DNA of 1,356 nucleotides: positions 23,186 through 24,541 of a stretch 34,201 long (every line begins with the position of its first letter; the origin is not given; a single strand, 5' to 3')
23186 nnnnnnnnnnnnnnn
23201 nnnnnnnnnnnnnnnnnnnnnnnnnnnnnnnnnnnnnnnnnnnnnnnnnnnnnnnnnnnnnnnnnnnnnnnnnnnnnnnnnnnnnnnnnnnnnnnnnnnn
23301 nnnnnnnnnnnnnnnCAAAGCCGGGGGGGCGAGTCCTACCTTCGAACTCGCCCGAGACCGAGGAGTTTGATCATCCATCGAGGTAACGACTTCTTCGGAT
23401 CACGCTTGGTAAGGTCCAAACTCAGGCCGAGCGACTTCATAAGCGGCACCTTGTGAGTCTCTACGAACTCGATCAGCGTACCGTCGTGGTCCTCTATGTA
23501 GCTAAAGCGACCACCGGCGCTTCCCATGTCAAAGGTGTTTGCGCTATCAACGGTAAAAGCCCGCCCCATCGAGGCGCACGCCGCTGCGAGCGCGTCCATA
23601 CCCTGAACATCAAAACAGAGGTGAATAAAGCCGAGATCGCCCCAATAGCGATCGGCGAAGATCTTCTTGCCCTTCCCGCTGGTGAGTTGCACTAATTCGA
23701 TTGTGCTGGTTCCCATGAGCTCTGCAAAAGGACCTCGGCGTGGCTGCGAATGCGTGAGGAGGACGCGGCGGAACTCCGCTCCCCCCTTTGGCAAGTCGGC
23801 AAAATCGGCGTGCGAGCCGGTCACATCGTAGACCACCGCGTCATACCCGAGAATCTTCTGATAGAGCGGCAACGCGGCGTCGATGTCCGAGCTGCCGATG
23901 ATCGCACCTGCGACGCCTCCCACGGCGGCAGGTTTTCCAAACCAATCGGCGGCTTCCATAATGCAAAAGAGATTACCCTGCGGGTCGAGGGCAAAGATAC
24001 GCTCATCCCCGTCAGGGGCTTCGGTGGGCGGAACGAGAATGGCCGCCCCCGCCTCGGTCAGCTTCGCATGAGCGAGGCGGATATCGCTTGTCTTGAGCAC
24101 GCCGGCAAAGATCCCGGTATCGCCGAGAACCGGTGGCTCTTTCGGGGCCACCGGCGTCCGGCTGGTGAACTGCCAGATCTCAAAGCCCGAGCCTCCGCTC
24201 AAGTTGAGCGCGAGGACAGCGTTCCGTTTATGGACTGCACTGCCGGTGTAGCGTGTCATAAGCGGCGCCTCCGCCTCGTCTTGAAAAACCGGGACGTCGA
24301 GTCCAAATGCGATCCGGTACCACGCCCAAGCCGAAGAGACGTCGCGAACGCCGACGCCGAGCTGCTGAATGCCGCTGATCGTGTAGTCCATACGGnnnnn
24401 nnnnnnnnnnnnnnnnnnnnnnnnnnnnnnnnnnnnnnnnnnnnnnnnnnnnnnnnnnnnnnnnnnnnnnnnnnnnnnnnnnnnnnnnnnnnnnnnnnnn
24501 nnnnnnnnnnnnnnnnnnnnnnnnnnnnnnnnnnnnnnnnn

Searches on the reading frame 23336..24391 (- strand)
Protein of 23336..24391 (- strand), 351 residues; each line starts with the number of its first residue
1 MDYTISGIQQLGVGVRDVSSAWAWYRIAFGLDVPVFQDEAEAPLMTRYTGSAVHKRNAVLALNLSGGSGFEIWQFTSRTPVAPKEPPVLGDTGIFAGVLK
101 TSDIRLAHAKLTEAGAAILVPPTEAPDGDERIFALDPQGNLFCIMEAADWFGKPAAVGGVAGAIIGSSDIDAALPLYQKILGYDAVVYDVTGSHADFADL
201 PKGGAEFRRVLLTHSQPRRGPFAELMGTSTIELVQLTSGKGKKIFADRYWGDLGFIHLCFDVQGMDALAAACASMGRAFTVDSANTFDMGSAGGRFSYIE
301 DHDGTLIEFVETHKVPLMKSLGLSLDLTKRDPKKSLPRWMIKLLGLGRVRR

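Call 7: search_protein_families(library=pfam, proteins=[window:23336-24391:-], max_evalue=0.001)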
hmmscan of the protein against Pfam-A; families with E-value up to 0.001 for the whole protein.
window:23336-24391:- (351 aa): 3 families
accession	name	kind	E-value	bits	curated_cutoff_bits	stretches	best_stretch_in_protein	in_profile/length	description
PF00903.31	Glyoxalase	-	2e-16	60.9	20.6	2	8-144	2-121/121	Glyoxalase/Bleomycin resistance protein/Dioxygenase superfamily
PF13669.12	Glyoxalase_4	-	7.7e-08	33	27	1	165-282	5-96/109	Glyoxalase/Bleomycin resistance protein/Dioxygenase superfamily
PF18029.7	Glyoxalase_6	-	0.00021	22.3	23.6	0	99-145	64-106/106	Glyoxalase-like domain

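Call 17: search_protein_families(library=ncbifam, proteins=[window:23336-24391:-], max_evalue=0.001)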
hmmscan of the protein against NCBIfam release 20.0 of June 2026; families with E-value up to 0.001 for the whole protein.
window:23336-24391:- (351 aa): 2 families
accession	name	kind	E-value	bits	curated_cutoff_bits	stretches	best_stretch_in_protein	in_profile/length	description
NF053614.1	AfsKbindKbpAStmc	equivalog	0.00045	20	250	1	96-181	63-150/231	AfsK-binding protein KbpA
TIGR03645.1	glyox_marine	hypoth_equivalog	0.00059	19.9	262.05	0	166-317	11-155/162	lactoylglutathione lyase family protein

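Call 18: search_solved_structures(query=window:23336-24391:-, max_evalue=1)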
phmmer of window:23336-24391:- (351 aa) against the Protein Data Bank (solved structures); distinct sequences matched with E-value up to 1: 8.
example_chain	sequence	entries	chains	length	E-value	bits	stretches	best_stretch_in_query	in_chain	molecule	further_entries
4hc5_A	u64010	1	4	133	0.0018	20.7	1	95-146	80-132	Glyoxalase/bleomycin resistance protein/dioxygenase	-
3oxh_A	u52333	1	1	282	0.049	15.9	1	67-148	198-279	RV0577 PROTEIN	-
5uhj_A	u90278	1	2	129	0.062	15.6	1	90-146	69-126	Glyoxalase/bleomycin resisance protein/dioxygenase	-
5umq_A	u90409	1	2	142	0.086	15.1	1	90-146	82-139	Glyoxalase/bleomycin resisance protein/dioxygenase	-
6cky_A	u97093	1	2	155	0.089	15.1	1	94-146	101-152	Glyoxalase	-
5umw_A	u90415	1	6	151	0.099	14.9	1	94-147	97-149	Glyoxalase/bleomycin resisance protein/dioxygenase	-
2hly_A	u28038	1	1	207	0.44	12.8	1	254-334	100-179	Hypothetical protein Atu2299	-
6bu2_A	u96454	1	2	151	0.68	12.1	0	254-312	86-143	Glyoxalase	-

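Call 32: find_homologous_proteins(query=window:23336-24391:-, max_evalue=0.00001)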
Query window:23336-24391:- (351 aa): 7229 proteins with E <= 0.00001 among 8000 candidates; the best 120 are listed.
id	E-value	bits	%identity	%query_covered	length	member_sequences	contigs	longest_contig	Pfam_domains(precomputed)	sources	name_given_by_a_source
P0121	1.0e-234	796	100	100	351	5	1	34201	PF13669.13,PF00903.32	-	-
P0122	3.3e-188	643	79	100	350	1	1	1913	PF13669.13,PF00903.32,PF18029.8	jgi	jgi:catechol 2,3-dioxygenase-like lactoylglutathione lyase family enzyme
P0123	2.9e-161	554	69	100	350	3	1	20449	PF13669.13,PF00903.32,PF18029.8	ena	-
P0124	1.0e-158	546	67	100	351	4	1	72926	PF13669.13,PF00903.32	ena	-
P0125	2.3e-158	545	68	100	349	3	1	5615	PF13669.13,PF00903.32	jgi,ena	-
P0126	5.7e-158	544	70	100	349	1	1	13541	PF13669.13,PF00903.32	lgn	-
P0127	1.1e-157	543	68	100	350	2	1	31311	PF13669.13,PF00903.32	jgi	jgi:catechol 2,3-dioxygenase-like lactoylglutathione lyase family enzyme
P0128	2.7e-157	541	69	100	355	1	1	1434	PF13669.13,PF00903.32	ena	-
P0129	1.9e-156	539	69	100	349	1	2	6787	PF13669.13,PF00903.32,PF18029.8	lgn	-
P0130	1.4e-155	536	67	100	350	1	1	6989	PF13669.13,PF00903.32,PF18029.8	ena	-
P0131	7.4e-155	533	68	100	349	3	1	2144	PF13669.13,PF00903.32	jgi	-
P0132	1.8e-154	532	67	100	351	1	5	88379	PF13669.13,PF00903.32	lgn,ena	-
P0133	1.8e-154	532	69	100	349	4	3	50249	PF13669.13,PF00903.32,PF18029.8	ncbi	ncbi:MAG: VOC family protein [Spirochaetota bacterium]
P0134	2.7e-153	528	67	100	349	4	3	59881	PF13669.13,PF00903.32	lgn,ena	-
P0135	7.3e-153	527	67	100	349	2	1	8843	PF13669.13,PF00903.32,PF18029.8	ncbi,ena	-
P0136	1.8e-152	526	68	100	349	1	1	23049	PF13669.13,PF00903.32,PF18029.8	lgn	-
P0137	4.2e-152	524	67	100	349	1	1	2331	PF13669.13,PF00903.32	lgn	-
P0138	4.9e-152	524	66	100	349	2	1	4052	PF13669.13,PF00903.32,PF18029.8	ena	-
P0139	1.7e-151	522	66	100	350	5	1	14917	PF13669.13,PF00903.32,PF18029.8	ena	-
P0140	1.1e-149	516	64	99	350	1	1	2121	PF13669.13,PF00903.32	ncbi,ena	-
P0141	4.0e-149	515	65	100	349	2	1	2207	PF13669.13,PF00903.32,PF18029.8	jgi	jgi:catechol 2,3-dioxygenase-like lactoylglutathione lyase family enzyme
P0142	1.6e-148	513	63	100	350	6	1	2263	PF13669.13,PF00903.32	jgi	-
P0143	2.1e-148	512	63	100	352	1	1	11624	PF13669.13,PF00903.32,PF18029.8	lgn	-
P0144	3.1e-148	512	65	100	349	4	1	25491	PF13669.13,PF00903.32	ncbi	-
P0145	9.7e-148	510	64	100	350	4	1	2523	PF13669.13,PF00903.32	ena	-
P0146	1.6e-147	509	63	100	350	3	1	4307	PF13669.13,PF00903.32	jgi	-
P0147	8.1e-147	507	62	100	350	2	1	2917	PF13669.13,PF00903.32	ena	-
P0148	1.3e-146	506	63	100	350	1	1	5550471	PF13669.13,PF00903.32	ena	-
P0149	2.9e-146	505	62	100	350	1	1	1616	PF13669.13,PF00903.32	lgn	-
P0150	5.0e-146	504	66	100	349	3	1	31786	PF13669.13,PF00903.32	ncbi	-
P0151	3.4e-145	502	64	100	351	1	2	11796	PF13669.13,PF00903.32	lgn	-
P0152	3.8e-145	502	62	100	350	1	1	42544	PF13669.13,PF00903.32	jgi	jgi:catechol 2,3-dioxygenase-like lactoylglutathione lyase family enzyme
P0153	8.2e-145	500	65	100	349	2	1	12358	PF22677.3,PF13669.13,PF00903.32,PF18029.8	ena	-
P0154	1.0e-144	500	64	100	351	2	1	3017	PF00903.32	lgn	-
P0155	1.0e-144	500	64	100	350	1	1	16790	PF13669.13,PF00903.32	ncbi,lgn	-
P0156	1.7e-144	499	62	100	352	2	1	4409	PF13669.13,PF00903.32,PF18029.8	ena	-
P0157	1.8e-144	499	62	100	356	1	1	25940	PF13669.13,PF00903.32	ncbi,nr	ncbi:MAG: VOC family protein [Spirochaetales bacterium]|nr:VOC family protein [Spirochaetales bacter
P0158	2.2e-142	492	64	99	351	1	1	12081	PF13669.13,PF00903.32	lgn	-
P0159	5.9e-142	491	63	100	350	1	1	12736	PF13669.13,PF00903.32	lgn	-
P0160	2.2e-140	486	61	100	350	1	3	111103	PF13669.13,PF00903.32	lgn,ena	-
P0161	4.3e-136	472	60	100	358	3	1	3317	PF13669.13,PF00903.32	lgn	-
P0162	2.3e-135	469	61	100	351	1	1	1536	PF13669.13,PF00903.32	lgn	-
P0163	1.7e-134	466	61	99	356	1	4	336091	PF13669.13,PF00903.32,PF18029.8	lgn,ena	-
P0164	5.4e-134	465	59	99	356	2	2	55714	PF13669.13,PF00903.32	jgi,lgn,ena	-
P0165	1.0e-133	464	58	100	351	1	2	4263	PF13669.13,PF00903.32,PF18029.8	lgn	-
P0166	5.9e-133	461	59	99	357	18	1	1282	PF13669.13,PF00903.32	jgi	jgi:catechol 2,3-dioxygenase-like lactoylglutathione lyase family enzyme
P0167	2.0e-131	456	57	99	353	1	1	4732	PF13669.13,PF00903.32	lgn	-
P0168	2.1e-131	456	58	99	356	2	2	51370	PF13669.13,PF00903.32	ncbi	ncbi:MAG: VOC family protein [Spirochaetaceae bacterium]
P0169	2.0e-130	453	59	99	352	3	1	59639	PF13669.13,PF00903.32,PF18029.8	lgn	-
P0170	6.1e-130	451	59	99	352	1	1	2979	PF13468.13,PF13669.13,PF00903.32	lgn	-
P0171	9.1e-130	451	59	100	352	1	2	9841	PF13669.13,PF00903.32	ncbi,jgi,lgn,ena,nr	ncbi:MAG TPA: VOC family protein [Rhodothermales bacterium]|nr:VOC family protein [Rhodothermales ba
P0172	9.4e-130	451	59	99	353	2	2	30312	PF13468.13,PF13669.13,PF00903.32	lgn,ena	-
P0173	7.9e-129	448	60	100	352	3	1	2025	PF13669.13,PF00903.32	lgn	-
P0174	2.8e-128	446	58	100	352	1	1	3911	PF13669.13,PF00903.32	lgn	-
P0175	3.0e-128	446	57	95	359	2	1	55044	PF22677.3,PF13468.13,PF13669.13,PF00903.32,PF18029.8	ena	-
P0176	6.1e-128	445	58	99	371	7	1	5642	PF13669.13,PF00903.32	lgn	-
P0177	9.3e-128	444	64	87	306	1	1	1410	PF13669.13,PF00903.32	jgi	jgi:catechol 2,3-dioxygenase-like lactoylglutathione lyase family enzyme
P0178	1.2e-127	444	58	100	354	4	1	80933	PF13669.13,PF00903.32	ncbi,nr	ncbi:MAG: VOC family protein [Spirochaetaceae bacterium]|nr:MAG: VOC family protein [Spirochaetaceae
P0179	1.6e-127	443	56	99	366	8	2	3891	PF13669.13,PF00903.32,PF18029.8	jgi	jgi:catechol 2,3-dioxygenase-like lactoylglutathione lyase family enzyme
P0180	2.3e-127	443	58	100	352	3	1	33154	PF13669.13,PF00903.32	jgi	-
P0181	2.3e-127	443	59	99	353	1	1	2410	PF13669.13,PF00903.32,PF18029.8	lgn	-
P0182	2.8e-127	443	56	100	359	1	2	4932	PF13669.13,PF00903.32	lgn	-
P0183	3.4e-127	442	57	99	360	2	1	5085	PF13669.13,PF00903.32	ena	-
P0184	3.5e-127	442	59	100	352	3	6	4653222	PF13669.13,PF00903.32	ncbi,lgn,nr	ncbi:glyoxalase [Rhodothermaceae bacterium RA]|nr:glyoxalase [Rhodothermaceae bacterium RA]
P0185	6.6e-127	442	57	100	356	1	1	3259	PF13669.13,PF00903.32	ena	-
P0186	1.2e-126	441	58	100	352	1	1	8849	PF13669.13,PF00903.32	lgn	-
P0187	1.3e-126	441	58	99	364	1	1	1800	PF13669.13,PF00903.32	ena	-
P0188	1.5e-126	440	57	100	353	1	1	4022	PF13669.13,PF00903.32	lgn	-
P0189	1.8e-126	440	57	100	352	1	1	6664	PF13669.13,PF00903.32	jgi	-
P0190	3.6e-126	439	57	100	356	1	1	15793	PF13669.13,PF00903.32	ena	-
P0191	4.1e-126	439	57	99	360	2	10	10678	PF13669.13,PF00903.32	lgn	-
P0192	4.4e-126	439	55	95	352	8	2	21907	PF13669.13,PF00903.32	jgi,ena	-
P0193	4.8e-126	439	56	100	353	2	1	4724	PF13669.13,PF00903.32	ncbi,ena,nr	ncbi:MAG: VOC family protein [Saprospiraceae bacterium]|nr:VOC family protein [Saprospiraceae bacter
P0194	8.8e-126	438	56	100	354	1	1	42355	PF13669.13,PF00903.32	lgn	-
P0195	1.0e-125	438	56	99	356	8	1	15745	PF13669.13,PF00903.32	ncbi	-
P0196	1.7e-125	437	57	99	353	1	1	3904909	PF13669.13,PF00903.32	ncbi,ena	-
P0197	2.3e-125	436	54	96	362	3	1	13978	PF13669.13,PF00903.32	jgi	-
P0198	2.7e-125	436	57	99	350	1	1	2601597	PF13669.13,PF00903.32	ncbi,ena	-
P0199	3.0e-125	436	56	100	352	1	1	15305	PF13669.13,PF00903.32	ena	-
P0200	3.2e-125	436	57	100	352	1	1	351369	PF13669.13,PF00903.32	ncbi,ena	-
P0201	4.5e-125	435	57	100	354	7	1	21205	PF13669.13,PF00903.32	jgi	jgi:catechol 2,3-dioxygenase-like lactoylglutathione lyase family enzyme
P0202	5.7e-125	435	57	100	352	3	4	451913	PF13669.13,PF00903.32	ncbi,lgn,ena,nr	ncbi:MAG: VOC family protein [Bacteroidetes bacterium]|nr:VOC family protein [Bacteroidota bacterium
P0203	6.4e-125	435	56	100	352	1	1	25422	PF13669.13,PF00903.32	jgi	-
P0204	7.4e-125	435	57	99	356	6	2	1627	PF13468.13,PF13669.13,PF00903.32,PF18029.8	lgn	-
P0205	8.2e-125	435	57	99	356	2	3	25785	PF13669.13,PF00903.32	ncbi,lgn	ncbi:MAG: VOC family protein [Spirochaetota bacterium]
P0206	1.2e-124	434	56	99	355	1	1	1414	PF13669.13,PF00903.32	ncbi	-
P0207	2.0e-124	433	55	100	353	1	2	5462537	PF13669.13,PF00903.32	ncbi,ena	-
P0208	3.3e-124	433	55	100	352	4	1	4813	PF13669.13,PF00903.32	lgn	-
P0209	3.8e-124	432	58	100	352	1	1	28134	PF13669.13,PF00903.32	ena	-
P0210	3.8e-124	432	57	100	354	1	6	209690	PF13669.13,PF00903.32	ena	-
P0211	4.0e-124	432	56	99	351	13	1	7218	PF13669.13,PF00903.32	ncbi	-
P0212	4.6e-124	432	57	100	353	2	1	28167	PF13669.13,PF00903.32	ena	-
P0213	6.8e-124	432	57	100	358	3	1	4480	PF13669.13,PF00903.32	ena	-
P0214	7.8e-124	431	59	94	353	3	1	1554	PF13669.13,PF00903.32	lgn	-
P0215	1.1e-123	431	56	95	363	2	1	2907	PF13669.13,PF00903.32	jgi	jgi:catechol 2,3-dioxygenase-like lactoylglutathione lyase family enzyme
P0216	1.3e-123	431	55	99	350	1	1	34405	PF13669.13,PF00903.32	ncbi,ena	-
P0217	1.3e-123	431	56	100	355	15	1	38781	PF13669.13,PF00903.32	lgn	-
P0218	1.6e-123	430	56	99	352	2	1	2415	PF13669.13,PF00903.32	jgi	jgi:predicted enzyme related to lactoylglutathione lyase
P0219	2.5e-123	430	56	99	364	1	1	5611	PF13669.13,PF00903.32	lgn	-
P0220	3.0e-123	429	55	99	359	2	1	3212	PF13669.13,PF00903.32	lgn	-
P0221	3.5e-123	429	57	100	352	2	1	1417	PF13669.13,PF00903.32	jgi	jgi:catechol 2,3-dioxygenase-like lactoylglutathione lyase family enzyme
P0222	3.5e-123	429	55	100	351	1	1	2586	PF13669.13,PF00903.32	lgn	-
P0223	3.8e-123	429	58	99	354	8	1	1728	PF13669.13,PF00903.32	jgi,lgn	jgi:catechol 2,3-dioxygenase-like lactoylglutathione lyase family enzyme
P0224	4.6e-123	429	55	95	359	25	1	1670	PF13669.13,PF00903.32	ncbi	-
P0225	4.6e-123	429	55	99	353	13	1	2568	PF13669.13,PF00903.32,PF18029.8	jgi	jgi:catechol 2,3-dioxygenase-like lactoylglutathione lyase family enzyme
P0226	4.8e-123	429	56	95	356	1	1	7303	PF13669.13,PF00903.32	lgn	-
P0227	6.7e-123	428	56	100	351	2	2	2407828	PF13669.13,PF00903.32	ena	-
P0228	7.6e-123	428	55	93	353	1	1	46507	PF13669.13,PF00903.32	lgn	-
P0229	8.0e-123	428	55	100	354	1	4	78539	PF13669.13,PF00903.32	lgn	-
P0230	9.3e-123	428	57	98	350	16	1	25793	PF13669.13,PF00903.32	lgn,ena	-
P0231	9.6e-123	428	55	99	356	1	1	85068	PF13669.13,PF00903.32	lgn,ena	-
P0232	1.0e-122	428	55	100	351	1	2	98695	PF13669.13,PF00903.32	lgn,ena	-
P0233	1.1e-122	428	57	100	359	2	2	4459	PF13669.13,PF00903.32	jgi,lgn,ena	-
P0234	1.3e-122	427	55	100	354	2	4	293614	PF13669.13,PF00903.32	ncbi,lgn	ncbi:MAG: VOC family protein [Balneolaceae bacterium]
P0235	1.3e-122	427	56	100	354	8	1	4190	PF13669.13,PF00903.32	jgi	jgi:catechol 2,3-dioxygenase-like lactoylglutathione lyase family enzyme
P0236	1.3e-122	427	55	99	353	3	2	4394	PF00903.32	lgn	-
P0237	1.5e-122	427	56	100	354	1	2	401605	PF13669.13,PF00903.32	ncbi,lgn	-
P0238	1.5e-122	427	55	100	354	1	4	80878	PF13669.13,PF00903.32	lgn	-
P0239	1.6e-122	427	54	100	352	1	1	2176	PF13669.13,PF00903.32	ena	-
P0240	1.7e-122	427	54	100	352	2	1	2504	PF13669.13,PF00903.32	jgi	-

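Call 34: find_encoding_contigs(protein=P0184, flank=8000, max_places=2)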
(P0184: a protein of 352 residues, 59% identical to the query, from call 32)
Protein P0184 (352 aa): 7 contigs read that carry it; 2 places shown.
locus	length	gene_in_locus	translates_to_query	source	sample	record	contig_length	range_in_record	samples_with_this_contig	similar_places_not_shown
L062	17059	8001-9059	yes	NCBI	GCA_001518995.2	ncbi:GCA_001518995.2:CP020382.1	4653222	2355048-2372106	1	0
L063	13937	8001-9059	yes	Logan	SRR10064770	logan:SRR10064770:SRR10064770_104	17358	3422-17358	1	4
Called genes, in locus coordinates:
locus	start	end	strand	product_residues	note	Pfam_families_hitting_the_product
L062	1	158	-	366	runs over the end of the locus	PF27098:Rv0959_3rd, PF13519:VWA_2 (weak)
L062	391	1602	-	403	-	PF03435:Sacchrp_dh_NADP, PF16653:Sacchrp_dh_C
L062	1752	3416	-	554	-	PF00528:BPD_transp_1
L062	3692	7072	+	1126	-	PF00501:AMP-binding, PF23024:AMP-dom_DIP2-like, PF00550:PP-binding, PF00155:Aminotran_1_2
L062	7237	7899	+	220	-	PF04116:FA_hydroxylase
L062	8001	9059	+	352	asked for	PF00903:Glyoxalase (weak), PF13669:Glyoxalase_4 (weak)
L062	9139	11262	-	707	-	-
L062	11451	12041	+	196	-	PF03929:PepSY_TM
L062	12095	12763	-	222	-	PF21176:RecR_HhH, PF02132:RecR_ZnF, PF01751:Toprim, PF13662:Toprim_4, PF21175:RecR_C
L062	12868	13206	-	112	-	PF02575:YbaB_DNA_bd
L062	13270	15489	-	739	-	PF05496:RuvB_N (faint), PF13177:DNA_pol3_delta2, PF00004:AAA, PF13401:AAA_22 (weak), PF22608:DNAX_ATPase_lid, PF12169:DNA_pol3_gamma3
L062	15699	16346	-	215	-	PF00265:TK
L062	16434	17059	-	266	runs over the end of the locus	PF06347:SH3_4 (faint), PF00515:TPR_1 (faint), PF13432:TPR_16, PF07719:TPR_2 (weak)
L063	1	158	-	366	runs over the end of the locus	PF27098:Rv0959_3rd, PF13519:VWA_2 (weak)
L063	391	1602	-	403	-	PF03435:Sacchrp_dh_NADP, PF16653:Sacchrp_dh_C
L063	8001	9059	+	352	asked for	PF00903:Glyoxalase (weak), PF13669:Glyoxalase_4 (weak)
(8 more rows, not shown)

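Call 35: find_encoding_contigs(protein=P0234, flank=8000, max_places=2)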
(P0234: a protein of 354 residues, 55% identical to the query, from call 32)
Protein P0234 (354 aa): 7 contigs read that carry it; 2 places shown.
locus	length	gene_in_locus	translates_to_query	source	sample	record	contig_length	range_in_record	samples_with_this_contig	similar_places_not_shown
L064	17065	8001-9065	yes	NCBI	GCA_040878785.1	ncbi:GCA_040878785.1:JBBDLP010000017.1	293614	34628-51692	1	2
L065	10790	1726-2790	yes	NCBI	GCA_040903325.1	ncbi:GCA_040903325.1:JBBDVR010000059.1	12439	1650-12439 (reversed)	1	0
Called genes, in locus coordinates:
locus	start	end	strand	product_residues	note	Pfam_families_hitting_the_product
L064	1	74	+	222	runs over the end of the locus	PF05359:DUF748, PF13116:YhdP (weak)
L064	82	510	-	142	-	PF01521:Fe-S_biosyn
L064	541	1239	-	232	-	PF04326:SLFN_AlbA_2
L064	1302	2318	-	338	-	PF01210:NAD_Gly3P_dh_N, PF02558:ApbA, PF03446:NAD_binding_2 (faint), PF03807:F420_oxidored (weak), PF07479:NAD_Gly3P_dh_C, PF20618:GPD_NAD_C_bact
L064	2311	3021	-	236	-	PF02660:G3P_acyltransf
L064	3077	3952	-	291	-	PF16881:LIAS_N, PF04055:Radical_SAM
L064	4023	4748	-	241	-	PF21948:LplA-B_cat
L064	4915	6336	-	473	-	PF00890:FAD_binding_2 (weak), PF01134:GIDA (weak), PF07992:Pyr_redox_2, PF12831:FAD_oxidored, PF13738:Pyr_redox_3, PF13434:Lys_Orn_oxgnase (weak), PF00070:Pyr_redox, PF02852:Pyr_redox_dim, +4 more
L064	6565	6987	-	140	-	-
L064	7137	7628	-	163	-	PF13527:Acetyltransf_9 (weak), PF00583:Acetyltransf_1, PF13673:Acetyltransf_10, PF13508:Acetyltransf_7, PF08445:FR47 (weak)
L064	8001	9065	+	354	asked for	PF00903:Glyoxalase, PF13669:Glyoxalase_4 (weak)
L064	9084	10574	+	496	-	PF00370:FGGY_N, PF02782:FGGY_C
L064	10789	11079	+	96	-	PF01541:GIY-YIG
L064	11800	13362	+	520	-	PF00890:FAD_binding_2 (faint), PF01266:DAO, PF12831:FAD_oxidored (faint), PF16901:DAO_C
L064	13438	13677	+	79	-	-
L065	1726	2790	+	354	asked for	PF00903:Glyoxalase, PF13669:Glyoxalase_4 (weak)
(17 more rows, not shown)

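Call 47: predict_structure(alignment_id=A1)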
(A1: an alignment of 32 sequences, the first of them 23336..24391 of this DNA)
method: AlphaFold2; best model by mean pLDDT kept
length: 351 residues; sequences in the alignment: 32
mean_pLDDT: 93.8   pTM: 0.93
mean pLDDT of the five models: 93.8, 92.3, 90.9, 90.1, 88.2
residues with pLDDT >= 90: 298; 70-90: 51; 50-70: 2; < 50: 0
segments of 3 or more residues with pLDDT < 50: none
pLDDT, mean of each block of 10 residues (from residue 1): 92 96 96 91 93 95 92 95 92 97 97 96 96 95 95 95 98 97 98 96 96 95 94 95 91 96 96 96 85 91 96 86 86 90 88 57
secondary structure, 60 per line:
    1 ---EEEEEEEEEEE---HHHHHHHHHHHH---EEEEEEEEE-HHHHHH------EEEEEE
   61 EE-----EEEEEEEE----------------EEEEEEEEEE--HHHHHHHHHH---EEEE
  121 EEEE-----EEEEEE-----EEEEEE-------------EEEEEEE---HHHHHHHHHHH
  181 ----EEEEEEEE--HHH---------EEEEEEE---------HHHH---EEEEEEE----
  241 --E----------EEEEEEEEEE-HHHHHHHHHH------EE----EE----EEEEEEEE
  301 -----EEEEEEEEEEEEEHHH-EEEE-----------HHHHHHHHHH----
elements in order: E4-14 H18-29 E33-41 H43-48 E55-62 E68-75 E92-101 H104-113 E117-124 E130-135 E141-146 E160-166 H170-180 E185-192 E207-213 H223-226 E230-236 E254-263 H265-274 E293-300 E306-318 E323-326 H338-347

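Call 50: fold_search(model_id=the predicted structure, library=pdb)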
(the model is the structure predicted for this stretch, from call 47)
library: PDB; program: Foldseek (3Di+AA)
matches with E <= 10: 1163; with E <= 0.001: 292
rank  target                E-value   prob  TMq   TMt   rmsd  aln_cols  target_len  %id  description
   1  1zsw                  5.5e-14  1.00  0.57  0.60   8.7       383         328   13  Crystal Structure of Bacillus cereus Metallo Protein from Glyoxalase family (released 2005-06-07)
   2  6bnz                  3.2e-13  1.00  0.54  0.67   5.5       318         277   14  Crystal structure of E144Q-glyoxalase I mutant from Zea mays in space group P4(1)2(1)2 (released 2018-11-21)
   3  6bnx                  4.2e-13  1.00  0.55  0.66   5.7       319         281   13  Crystal structure of V278E-glyoxalase I mutant from Zea mays in space group P6(3) (released 2018-11-21)
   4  6bnn                  4.2e-13  1.00  0.54  0.66   5.7       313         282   14  Crystal structure of V278E-glyoxalase I mutant from Zea mays in space group P4(1)2(1)2 (released 2018-11-21)
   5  3oaj_A                7.6e-13  1.00  0.56  0.63   5.3       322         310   16  CRYSTAL STRUCTURE OF putative dioxygenase from Bacillus subtilis subsp. subtilis str. 168 (released 2010-08-18)
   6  3zi1                  1.4e-12  1.00  0.51  0.63   5.9       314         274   14  Crystal structure of human glyoxalase domain-containing protein 4 (GLOD4) (released 2013-01-16)
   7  5d7z                  2.0e-12  1.00  0.53  0.65   6.0       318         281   14  Crystal structure of glyoxalase I from Zea mays (released 2015-09-09)
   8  9csj_B                2.3e-12  1.00  0.51  0.59   8.6       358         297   15  Crystal structure of human glyoxalase domain-containing protein 4 (GLOD4) at 2.33 A resolution. (released 2025-08-13)
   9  4huz                  2.9e-12  1.00  0.58  0.63   8.7       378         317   13  2,6-Dichloro-p-hydroquinone 1,2-Dioxygenase (released 2013-04-17)
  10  9csj_A                4.6e-12  1.00  0.51  0.59   8.7       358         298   14  Crystal structure of human glyoxalase domain-containing protein 4 (GLOD4) at 2.33 A resolution. (released 2025-08-13)
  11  7yvv                  1.9e-11  1.00  0.32  0.33  20.2       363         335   13  AcmP1, R-4-hydroxymandelate synthase (released 2023-09-06)
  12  9csj_C                4.8e-11  1.00  0.51  0.64   8.4       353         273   14  Crystal structure of human glyoxalase domain-containing protein 4 (GLOD4) at 2.33 A resolution. (released 2025-08-13)
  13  2r5v_B                6.0e-11  1.00  0.30  0.32  21.6       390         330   12  Hydroxymandelate Synthase Crystal Structure (released 2008-03-18)
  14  1t47_A                1.1e-10  1.00  0.32  0.31  21.8       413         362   13  Structure of fe2-HPPD bound to NTBC (released 2004-06-15)
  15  2r5v_A                1.7e-10  1.00  0.32  0.32  21.6       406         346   12  Hydroxymandelate Synthase Crystal Structure (released 2008-03-18)
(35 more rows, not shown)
